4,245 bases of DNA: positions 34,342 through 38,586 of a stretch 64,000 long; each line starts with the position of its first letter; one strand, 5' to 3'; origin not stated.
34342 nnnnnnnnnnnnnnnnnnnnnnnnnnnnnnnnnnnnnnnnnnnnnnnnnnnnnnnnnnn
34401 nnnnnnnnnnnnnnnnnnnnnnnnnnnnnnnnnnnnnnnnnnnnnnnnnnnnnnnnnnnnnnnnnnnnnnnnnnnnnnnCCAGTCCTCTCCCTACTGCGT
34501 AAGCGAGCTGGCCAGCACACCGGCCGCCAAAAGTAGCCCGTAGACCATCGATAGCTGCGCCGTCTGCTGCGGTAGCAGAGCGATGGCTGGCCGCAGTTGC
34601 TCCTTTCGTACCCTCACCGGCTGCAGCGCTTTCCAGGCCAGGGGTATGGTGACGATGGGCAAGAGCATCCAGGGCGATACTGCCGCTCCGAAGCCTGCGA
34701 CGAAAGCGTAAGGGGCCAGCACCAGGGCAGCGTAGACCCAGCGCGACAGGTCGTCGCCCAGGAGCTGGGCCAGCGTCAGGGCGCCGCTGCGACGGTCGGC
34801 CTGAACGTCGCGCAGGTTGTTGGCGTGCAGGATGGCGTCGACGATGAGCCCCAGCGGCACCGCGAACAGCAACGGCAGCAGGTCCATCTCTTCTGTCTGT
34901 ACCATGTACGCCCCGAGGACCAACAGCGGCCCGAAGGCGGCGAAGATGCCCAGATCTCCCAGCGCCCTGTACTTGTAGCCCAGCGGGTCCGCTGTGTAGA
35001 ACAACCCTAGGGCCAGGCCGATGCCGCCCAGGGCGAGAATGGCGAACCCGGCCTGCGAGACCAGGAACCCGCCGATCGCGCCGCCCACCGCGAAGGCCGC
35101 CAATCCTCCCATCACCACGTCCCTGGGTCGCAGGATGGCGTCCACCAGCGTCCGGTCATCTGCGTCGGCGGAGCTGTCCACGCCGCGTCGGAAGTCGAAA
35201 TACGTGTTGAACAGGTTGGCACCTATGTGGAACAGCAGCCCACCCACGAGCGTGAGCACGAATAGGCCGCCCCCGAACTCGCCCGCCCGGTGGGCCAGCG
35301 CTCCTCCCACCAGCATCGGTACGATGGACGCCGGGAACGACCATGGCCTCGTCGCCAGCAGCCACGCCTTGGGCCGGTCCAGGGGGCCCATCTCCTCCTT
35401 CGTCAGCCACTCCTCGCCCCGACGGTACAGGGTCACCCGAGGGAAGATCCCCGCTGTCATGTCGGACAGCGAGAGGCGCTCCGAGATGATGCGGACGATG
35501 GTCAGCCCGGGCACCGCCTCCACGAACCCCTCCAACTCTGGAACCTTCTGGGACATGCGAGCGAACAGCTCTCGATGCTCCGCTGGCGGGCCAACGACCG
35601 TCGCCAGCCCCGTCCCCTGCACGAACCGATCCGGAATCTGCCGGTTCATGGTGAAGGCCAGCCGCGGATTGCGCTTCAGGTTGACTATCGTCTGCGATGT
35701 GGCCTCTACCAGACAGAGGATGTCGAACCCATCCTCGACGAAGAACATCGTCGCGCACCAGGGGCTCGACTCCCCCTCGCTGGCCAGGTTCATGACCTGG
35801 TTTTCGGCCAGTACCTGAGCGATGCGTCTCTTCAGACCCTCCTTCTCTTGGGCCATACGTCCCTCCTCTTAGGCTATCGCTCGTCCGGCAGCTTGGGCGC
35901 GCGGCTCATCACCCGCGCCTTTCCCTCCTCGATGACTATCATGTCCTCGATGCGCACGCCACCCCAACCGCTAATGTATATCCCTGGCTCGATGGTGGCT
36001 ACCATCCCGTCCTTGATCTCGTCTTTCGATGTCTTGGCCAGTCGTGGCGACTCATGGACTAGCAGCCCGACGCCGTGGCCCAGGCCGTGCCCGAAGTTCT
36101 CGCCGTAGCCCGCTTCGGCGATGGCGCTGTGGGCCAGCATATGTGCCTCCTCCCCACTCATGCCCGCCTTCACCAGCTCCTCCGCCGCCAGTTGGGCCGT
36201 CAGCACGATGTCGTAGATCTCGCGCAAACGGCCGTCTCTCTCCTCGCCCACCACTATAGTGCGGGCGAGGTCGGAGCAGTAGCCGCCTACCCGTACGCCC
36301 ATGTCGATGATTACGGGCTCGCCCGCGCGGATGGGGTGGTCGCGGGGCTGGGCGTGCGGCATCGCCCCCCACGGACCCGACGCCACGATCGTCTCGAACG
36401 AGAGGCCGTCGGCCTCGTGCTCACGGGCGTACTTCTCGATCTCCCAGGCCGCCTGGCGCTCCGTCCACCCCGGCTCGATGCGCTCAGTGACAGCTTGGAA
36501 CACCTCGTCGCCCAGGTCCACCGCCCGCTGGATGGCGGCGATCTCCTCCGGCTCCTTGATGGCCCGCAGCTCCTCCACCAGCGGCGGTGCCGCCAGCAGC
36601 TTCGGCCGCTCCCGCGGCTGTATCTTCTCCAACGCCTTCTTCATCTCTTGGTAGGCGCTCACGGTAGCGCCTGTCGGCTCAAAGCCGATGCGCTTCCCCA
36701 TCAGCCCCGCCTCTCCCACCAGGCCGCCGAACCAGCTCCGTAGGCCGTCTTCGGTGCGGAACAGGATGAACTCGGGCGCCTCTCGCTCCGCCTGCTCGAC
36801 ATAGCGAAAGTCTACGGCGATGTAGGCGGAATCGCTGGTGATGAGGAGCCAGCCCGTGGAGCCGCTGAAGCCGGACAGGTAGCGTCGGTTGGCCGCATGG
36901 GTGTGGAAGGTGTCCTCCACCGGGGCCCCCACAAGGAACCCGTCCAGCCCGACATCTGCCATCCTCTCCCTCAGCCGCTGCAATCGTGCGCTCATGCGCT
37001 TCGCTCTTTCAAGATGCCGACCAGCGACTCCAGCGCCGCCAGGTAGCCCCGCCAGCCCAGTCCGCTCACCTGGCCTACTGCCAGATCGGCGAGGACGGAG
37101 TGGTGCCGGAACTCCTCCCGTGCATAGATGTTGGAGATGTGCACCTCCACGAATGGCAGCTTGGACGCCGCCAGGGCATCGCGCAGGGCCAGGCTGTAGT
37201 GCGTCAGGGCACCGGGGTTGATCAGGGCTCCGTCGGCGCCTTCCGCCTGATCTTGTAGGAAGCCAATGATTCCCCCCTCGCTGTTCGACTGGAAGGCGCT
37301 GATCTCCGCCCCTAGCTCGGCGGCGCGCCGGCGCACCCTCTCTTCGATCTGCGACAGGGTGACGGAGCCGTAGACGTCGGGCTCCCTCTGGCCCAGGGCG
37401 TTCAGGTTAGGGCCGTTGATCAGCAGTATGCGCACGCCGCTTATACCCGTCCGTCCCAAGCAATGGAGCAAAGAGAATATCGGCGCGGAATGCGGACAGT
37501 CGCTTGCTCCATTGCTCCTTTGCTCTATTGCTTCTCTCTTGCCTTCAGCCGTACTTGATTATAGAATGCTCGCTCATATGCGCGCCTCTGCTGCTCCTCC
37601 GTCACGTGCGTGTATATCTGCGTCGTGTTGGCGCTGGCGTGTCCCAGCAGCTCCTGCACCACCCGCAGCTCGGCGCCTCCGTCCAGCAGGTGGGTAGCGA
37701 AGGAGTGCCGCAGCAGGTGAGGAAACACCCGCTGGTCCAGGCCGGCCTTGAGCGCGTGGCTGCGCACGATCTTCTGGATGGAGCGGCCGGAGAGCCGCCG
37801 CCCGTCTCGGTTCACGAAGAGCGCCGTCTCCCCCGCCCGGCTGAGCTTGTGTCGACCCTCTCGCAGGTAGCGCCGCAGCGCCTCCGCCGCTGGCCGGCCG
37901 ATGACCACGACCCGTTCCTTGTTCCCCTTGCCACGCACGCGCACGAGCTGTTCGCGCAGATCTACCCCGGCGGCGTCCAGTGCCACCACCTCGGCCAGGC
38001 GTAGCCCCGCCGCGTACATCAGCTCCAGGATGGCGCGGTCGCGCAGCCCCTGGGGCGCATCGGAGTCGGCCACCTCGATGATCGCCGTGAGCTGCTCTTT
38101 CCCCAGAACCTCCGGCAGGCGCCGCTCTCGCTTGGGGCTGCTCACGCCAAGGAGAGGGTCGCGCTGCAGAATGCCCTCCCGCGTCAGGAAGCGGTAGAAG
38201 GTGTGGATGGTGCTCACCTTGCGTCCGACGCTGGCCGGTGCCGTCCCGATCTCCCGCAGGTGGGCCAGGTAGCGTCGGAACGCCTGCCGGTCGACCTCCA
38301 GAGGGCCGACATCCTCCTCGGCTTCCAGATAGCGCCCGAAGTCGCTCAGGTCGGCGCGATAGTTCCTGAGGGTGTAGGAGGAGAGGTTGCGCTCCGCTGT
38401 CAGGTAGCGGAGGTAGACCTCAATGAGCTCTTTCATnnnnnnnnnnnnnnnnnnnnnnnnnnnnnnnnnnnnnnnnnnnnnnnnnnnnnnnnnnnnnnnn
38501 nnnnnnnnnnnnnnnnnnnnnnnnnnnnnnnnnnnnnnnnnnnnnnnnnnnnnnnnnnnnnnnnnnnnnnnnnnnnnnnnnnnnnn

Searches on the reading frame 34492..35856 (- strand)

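Call 41: search_protein_families(library=pfam, proteins=[window:34492-35856:-], max_evalue=0.00001)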
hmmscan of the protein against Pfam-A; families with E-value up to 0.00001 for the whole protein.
window:34492-35856:- (454 aa): 2 families
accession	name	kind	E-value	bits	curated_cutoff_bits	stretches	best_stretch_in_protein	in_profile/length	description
PF01040.23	UbiA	-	6.5e-32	111.2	34.2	1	178-411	2-230/250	UbiA prenyltransferase family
PF01243.27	PNPOx_N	-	1.1e-06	29.5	28.1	1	9-105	2-93/120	Pyridoxamine 5'-phosphate oxidase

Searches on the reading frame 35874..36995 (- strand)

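Call 41: search_protein_families(library=pfam, proteins=[window:35874-36995:-], max_evalue=0.00001)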
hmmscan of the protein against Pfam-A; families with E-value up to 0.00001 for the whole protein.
window:35874-36995:- (373 aa): 2 families
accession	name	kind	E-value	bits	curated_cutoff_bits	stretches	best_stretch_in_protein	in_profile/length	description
PF00557.29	Peptidase_M24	-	1.6e-68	231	23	1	154-357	2-208/208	Metallopeptidase family M24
PF01321.24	Creatinase_N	-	2.3e-24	86.8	22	1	4-146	1-128/128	Creatinase/Prolidase N-terminal domain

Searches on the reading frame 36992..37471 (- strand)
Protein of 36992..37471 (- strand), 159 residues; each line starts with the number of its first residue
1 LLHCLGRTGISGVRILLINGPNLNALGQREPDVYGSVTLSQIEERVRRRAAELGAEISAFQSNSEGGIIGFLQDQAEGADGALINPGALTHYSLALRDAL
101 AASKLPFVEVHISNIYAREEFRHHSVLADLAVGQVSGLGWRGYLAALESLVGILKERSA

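Call 43: search_protein_families(library=pfam, proteins=[window:36992-37471:-], max_evalue=0.00001)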
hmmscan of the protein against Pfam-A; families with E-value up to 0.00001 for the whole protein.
window:36992-37471:- (159 aa): 1 family
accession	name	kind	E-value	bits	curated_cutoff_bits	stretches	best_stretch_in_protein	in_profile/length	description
PF01220.24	DHquinase_II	-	5.2e-56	188.6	23.3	1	14-150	1-137/138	Dehydroquinase class II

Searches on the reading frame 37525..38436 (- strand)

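Call 41: search_protein_families(library=pfam, proteins=[window:37525-38436:-], max_evalue=0.00001)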
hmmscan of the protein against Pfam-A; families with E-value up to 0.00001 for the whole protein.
window:37525-38436:- (303 aa): 2 families
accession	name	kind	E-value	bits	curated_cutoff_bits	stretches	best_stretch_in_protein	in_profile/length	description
PF00589.27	Phage_integrase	-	2.5e-46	158.1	27.1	1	110-281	2-171/172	Phage integrase family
PF02899.23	Phage_int_SAM_1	-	2.8e-18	66.4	22.3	1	5-88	1-83/83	Phage integrase, N-terminal SAM-like domain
